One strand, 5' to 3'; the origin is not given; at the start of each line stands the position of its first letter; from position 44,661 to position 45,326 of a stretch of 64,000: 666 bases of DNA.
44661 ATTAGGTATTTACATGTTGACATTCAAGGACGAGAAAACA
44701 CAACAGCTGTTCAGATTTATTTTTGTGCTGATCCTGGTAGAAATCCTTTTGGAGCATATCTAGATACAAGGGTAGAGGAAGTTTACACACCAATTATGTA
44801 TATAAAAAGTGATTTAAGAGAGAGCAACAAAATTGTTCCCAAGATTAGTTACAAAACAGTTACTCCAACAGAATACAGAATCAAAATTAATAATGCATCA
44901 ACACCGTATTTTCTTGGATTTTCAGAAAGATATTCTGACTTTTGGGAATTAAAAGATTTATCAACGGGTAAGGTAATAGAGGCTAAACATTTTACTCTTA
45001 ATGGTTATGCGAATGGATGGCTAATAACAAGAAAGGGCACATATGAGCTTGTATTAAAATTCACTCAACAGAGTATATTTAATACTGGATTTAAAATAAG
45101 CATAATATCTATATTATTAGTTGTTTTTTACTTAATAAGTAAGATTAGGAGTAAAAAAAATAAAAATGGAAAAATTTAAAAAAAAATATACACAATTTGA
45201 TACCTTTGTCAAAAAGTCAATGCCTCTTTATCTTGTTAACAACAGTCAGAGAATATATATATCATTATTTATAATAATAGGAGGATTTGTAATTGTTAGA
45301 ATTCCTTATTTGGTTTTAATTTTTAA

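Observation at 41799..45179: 1126-aa membrane protein with a large extracytoplasmic domain and a C-terminal module shared with 52621 and YfhO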

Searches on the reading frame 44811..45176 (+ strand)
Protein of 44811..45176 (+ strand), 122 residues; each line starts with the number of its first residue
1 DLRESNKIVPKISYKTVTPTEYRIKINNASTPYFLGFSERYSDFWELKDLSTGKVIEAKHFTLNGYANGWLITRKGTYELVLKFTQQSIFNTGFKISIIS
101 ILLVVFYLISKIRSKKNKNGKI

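Call 55: predict_structure(alignment_id=A5)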
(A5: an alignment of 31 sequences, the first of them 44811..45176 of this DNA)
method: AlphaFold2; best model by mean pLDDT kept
length: 122 residues; sequences in the alignment: 31
mean_pLDDT: 93.7   pTM: 0.75
mean pLDDT of the five models: 93.7, 93.5, 93.5, 92.8, 92.4
residues with pLDDT >= 90: 108; 70-90: 8; 50-70: 6; < 50: 0
segments of 3 or more residues with pLDDT < 50: none
pLDDT, mean of each block of 10 residues (from residue 1): 73 97 98 96 97 95 97 97 95 97 98 90 58
secondary structure, 60 per line:
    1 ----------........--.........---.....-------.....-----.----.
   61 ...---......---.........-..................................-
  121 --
elements in order: E11-18 E21-29 E33-37 E45-49 E60-63 E67-72 E76-84 H86-119

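Call 59: fold_search(model_id=the predicted structure, library=pdb)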
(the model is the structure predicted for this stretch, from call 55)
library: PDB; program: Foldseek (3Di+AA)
matches with E <= 10: 782; with E <= 0.001: 0
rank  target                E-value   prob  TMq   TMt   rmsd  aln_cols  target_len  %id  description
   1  6wby                  2.6e-02  1.00  0.51  0.05   1.9        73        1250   16  Single-Particle Cryo-EM Structure of Arabinofuranosyltransferase AftD from Mycobacteria, Mutant R1389S Class 2 (released 2020-05-13)
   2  6w98_A                4.7e-02  1.00  0.51  0.05   1.9        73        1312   16  Single-Particle Cryo-EM Structure of Arabinofuranosyltransferase AftD from Mycobacteria (released 2020-05-13)
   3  8iu8                  7.0e-02  0.89  0.32  0.09   8.9       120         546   10  Crystal structure of GH66 endodextranase from Flavobacterium johnsoniae (released 2023-06-14)
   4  1hl8_A                7.3e-02  0.99  0.38  0.13   4.2        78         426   10  CRYSTAL STRUCTURE OF THERMOTOGA MARITIMA ALPHA-FUCOSIDASE (released 2004-01-15)
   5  1hl9_A                7.7e-02  0.99  0.38  0.13   4.1        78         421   12  CRYSTAL STRUCTURE OF THERMOTOGA MARITIMA ALPHA-FUCOSIDASE IN COMPLEX WITH A MECHANISM BASED INHIBITOR (released 2004-02-05)
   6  2rdy_A                7.7e-02  0.99  0.34  0.06   3.0        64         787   14  Crystal structure of a putative glycoside hydrolase family protein from Bacillus halodurans (released 2007-10-09)
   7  6wbx                  8.2e-02  1.00  0.51  0.05   1.9        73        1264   16  Single-Particle Cryo-EM Structure of Arabinofuranosyltransferase AftD from Mycobacteria, Mutant R1389S Class 1 (released 2020-05-13)
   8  8j9c_A                8.6e-02  0.72  0.29  0.08   7.0        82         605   18  Crystal structure of M61 peptidase (apo-form) from Xanthomonas campestris (released 2024-05-01)
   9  8iu9                  1.1e-01  0.85  0.32  0.09   8.2       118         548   10  Crystal structure of GH66 endodextranase from Flavobacterium johnsoniae in complex with glucose (released 2023-06-14)
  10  8iub_A                1.3e-01  0.97  0.39  0.11   5.2        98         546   10  Crystal structure of GH66 endodextranase from Flavobacterium johnsoniae in complex with isomaltotriose (released 2023-06-14)
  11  8iua_A                1.4e-01  0.80  0.32  0.09   8.2       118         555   10  Crystal structure of GH66 endodextranase from Flavobacterium johnsoniae in complex with isomaltose (released 2023-06-14)
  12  7o0e_A                1.5e-01  0.75  0.31  0.11   4.6        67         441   12  Crystal structure of GH30 (mutant E188A) complexed with aldotriuronic acid from Thermothelomyces thermophila. (released 2021-09-08)
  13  2ead_A                1.7e-01  0.91  0.34  0.06   3.6        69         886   20  Crystal structure of 1,2-a-L-fucosidase from Bifidobacterium bifidum in complex with substrate (released 2007-04-24)
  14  3wnp_A                1.8e-01  0.57  0.31  0.08  10.8       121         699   11  D308A, F268V, D469Y, A513V, and Y515S quintuple mutant of Bacillus circulans T-3040 cycloisomaltooligosaccharide gluca (released 2014-02-05)
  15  1hl9_B                1.8e-01  0.99  0.41  0.14   3.8        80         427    9  CRYSTAL STRUCTURE OF THERMOTOGA MARITIMA ALPHA-FUCOSIDASE IN COMPLEX WITH A MECHANISM BASED INHIBITOR (released 2004-02-05)
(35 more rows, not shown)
